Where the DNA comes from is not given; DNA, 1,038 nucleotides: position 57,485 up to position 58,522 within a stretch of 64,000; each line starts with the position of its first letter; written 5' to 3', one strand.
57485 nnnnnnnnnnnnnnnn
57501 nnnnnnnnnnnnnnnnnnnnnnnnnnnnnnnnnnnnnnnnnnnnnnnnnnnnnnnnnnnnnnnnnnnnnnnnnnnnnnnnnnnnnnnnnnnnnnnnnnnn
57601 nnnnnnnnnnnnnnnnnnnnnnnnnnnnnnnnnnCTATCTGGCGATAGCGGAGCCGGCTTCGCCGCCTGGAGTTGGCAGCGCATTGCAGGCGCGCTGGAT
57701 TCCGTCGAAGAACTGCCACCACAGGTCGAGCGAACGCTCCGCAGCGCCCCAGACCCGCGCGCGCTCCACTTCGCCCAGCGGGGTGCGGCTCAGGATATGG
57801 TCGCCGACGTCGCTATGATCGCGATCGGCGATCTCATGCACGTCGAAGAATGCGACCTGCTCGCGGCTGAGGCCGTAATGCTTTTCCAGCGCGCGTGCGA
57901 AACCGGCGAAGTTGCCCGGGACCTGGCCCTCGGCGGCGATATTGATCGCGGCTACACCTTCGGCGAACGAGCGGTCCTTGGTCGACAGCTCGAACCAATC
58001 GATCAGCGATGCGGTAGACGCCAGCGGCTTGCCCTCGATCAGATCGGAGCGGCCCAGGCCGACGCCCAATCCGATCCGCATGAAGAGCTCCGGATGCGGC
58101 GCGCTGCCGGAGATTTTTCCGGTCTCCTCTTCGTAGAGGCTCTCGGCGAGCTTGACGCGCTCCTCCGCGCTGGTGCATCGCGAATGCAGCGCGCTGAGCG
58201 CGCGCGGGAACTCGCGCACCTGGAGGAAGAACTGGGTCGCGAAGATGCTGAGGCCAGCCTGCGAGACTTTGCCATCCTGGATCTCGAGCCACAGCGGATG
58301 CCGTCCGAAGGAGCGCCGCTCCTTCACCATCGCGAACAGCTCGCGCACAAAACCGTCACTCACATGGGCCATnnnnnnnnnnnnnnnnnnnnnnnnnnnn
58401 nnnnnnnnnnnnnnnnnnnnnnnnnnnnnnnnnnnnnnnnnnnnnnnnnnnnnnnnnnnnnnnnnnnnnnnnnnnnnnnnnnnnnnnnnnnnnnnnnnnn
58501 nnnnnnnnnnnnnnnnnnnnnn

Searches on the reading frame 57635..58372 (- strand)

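Call 51: search_protein_families(library=pfam, proteins=[window:57635-58372:-], max_evalue=0.0001)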
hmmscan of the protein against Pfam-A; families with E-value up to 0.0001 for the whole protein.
window:57635-58372:- (245 aa): 2 families
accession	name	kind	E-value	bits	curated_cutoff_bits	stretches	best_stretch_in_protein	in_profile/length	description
PF14518.11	Haem_oxygenas_2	-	4.7e-26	92.1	28.9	1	44-219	3-177/177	Iron-containing redox enzyme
PF03070.21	TENA_THI-4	-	1.1e-10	42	22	1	22-143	11-125/210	TENA/THI-4/PQQC family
